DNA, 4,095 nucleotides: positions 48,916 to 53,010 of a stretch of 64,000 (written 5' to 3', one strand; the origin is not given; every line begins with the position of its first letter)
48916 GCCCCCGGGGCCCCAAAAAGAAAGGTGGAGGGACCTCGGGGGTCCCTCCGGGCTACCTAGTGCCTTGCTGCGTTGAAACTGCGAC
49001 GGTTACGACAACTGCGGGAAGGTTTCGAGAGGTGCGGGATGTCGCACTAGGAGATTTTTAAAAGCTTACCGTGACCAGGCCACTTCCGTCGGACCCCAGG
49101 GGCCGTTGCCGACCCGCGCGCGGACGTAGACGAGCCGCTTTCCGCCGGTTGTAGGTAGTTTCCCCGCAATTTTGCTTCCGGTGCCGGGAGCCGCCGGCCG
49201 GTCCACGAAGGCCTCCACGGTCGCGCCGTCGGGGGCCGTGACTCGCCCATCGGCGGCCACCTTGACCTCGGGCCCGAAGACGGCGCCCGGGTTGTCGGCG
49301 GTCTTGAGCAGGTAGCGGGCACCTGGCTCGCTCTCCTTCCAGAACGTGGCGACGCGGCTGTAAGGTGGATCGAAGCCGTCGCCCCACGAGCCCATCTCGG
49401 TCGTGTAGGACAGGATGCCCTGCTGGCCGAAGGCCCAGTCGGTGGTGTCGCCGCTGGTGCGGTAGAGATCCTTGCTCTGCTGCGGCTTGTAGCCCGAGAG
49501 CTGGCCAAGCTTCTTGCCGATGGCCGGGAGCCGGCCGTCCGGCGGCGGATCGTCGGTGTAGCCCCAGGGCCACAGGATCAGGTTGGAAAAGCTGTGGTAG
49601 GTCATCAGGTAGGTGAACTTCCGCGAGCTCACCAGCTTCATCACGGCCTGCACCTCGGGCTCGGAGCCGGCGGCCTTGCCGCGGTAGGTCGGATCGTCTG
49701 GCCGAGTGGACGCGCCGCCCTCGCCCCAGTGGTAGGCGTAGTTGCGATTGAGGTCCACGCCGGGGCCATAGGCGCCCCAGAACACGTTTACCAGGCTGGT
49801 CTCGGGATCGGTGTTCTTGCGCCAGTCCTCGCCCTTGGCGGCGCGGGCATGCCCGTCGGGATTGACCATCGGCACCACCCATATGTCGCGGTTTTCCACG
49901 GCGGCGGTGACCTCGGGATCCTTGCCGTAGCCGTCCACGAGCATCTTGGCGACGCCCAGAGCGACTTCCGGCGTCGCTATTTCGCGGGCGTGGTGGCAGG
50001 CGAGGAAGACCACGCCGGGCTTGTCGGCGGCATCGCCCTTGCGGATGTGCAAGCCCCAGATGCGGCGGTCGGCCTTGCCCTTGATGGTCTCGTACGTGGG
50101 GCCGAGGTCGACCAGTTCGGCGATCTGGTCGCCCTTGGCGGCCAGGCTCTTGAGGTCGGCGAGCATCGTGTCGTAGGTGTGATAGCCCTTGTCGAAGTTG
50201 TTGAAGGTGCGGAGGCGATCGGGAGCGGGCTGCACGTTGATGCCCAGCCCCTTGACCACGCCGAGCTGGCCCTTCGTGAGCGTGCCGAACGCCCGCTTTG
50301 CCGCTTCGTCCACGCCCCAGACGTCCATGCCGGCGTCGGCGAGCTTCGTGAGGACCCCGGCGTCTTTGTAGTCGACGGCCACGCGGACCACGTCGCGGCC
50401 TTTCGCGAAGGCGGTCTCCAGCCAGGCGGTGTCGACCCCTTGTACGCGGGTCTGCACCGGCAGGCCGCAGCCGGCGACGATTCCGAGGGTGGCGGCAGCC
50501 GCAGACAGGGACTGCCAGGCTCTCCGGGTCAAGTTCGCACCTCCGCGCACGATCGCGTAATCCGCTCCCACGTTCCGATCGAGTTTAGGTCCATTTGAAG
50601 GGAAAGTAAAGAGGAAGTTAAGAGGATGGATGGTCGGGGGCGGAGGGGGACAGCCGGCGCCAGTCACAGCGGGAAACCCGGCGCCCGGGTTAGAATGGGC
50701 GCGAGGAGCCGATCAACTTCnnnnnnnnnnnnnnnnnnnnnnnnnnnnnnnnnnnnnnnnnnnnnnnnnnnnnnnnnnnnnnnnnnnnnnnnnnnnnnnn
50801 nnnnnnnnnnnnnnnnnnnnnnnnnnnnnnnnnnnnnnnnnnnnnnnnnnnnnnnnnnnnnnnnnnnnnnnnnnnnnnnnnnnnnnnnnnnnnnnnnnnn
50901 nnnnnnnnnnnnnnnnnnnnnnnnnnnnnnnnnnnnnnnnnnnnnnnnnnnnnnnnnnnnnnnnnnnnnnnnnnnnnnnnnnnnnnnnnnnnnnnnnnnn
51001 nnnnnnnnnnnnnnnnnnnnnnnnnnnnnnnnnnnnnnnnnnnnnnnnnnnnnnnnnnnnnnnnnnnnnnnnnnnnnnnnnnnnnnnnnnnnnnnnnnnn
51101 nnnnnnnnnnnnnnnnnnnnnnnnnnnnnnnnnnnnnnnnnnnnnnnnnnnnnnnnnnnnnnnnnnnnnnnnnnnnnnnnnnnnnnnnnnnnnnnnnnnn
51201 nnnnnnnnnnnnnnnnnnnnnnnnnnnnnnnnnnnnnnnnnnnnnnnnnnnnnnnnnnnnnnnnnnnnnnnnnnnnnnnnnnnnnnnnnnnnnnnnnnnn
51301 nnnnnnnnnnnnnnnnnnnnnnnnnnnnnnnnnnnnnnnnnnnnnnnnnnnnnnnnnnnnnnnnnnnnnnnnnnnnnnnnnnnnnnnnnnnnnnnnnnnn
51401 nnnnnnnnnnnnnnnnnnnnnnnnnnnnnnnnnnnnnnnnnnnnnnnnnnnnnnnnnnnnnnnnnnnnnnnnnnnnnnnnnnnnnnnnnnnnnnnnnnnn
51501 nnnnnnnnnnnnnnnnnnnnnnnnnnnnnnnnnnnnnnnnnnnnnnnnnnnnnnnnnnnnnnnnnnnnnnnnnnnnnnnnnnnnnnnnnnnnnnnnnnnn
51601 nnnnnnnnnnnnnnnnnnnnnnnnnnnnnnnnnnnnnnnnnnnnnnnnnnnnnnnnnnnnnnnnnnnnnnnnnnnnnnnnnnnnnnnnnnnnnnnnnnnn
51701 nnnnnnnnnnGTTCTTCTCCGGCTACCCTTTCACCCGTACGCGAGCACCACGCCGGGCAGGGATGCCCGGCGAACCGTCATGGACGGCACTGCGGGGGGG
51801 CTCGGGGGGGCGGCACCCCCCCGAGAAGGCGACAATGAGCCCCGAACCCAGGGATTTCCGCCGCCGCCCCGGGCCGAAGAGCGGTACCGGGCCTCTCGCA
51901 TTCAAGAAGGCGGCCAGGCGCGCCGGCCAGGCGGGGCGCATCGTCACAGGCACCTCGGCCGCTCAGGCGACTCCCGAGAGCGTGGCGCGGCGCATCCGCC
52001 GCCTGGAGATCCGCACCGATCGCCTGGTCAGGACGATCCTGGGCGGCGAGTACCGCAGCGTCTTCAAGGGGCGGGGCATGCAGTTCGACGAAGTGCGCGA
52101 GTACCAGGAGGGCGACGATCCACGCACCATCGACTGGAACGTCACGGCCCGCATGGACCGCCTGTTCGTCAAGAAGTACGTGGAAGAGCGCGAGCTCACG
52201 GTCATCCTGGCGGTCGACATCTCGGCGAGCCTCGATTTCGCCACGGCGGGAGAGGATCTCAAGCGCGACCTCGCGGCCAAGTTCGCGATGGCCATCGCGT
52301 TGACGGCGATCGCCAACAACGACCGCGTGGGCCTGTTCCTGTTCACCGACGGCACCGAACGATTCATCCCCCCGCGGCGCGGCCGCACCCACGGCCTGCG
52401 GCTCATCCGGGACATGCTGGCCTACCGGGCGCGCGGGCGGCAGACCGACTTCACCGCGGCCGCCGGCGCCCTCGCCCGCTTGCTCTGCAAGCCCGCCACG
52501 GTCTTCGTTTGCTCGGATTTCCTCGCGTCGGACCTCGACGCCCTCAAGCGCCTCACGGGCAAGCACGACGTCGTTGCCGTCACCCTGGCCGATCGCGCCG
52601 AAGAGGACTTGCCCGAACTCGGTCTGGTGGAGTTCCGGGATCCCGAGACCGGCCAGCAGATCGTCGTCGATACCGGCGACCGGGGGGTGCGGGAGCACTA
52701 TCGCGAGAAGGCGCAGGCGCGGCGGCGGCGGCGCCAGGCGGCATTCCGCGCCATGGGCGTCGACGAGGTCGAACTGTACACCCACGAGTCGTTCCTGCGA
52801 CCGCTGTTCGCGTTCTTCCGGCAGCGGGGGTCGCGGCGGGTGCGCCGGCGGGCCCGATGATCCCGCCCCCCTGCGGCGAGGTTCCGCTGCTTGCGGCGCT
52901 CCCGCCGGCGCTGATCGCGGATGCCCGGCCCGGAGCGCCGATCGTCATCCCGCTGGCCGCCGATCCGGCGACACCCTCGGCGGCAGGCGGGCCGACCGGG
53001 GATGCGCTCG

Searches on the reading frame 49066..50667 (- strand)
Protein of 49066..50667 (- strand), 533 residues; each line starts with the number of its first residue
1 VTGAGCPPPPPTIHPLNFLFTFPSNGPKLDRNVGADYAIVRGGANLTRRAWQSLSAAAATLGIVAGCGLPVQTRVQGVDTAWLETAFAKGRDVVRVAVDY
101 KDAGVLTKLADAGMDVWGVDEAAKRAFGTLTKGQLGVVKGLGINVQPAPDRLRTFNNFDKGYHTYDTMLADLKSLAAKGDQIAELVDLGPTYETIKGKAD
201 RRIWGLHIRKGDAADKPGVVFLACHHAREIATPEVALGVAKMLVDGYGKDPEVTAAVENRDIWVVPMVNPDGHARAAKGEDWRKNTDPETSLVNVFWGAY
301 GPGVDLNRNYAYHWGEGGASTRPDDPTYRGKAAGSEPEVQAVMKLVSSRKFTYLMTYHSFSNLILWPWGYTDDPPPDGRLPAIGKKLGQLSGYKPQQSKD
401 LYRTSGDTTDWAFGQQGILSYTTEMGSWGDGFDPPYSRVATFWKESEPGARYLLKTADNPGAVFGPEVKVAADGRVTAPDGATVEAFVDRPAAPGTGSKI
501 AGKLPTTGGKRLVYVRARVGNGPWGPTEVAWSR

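Call 76: search_protein_families(library=pfam, proteins=[window:49066-50667:-], max_evalue=0.00001)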
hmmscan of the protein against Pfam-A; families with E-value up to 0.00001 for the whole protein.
window:49066-50667:- (533 aa): 1 family
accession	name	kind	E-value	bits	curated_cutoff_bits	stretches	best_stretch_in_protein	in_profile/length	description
PF00246.29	Peptidase_M14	-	6.5e-60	203.6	21.6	1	169-446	2-283/286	Zinc carboxypeptidase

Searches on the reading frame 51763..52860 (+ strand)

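Call 76: search_protein_families(library=pfam, proteins=[window:51763-52860:+], max_evalue=0.00001)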
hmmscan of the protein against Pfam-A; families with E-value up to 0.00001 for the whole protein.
window:51763-52860:+ (365 aa): 2 families
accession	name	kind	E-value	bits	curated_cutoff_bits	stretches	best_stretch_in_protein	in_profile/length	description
PF01882.25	DUF58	-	8.7e-69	231.4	23.4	1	110-322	1-215/216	Protein of unknown function DUF58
PF13519.12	VWA_2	-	2.1e-08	35.1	27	1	147-252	1-105/107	von Willebrand factor type A domain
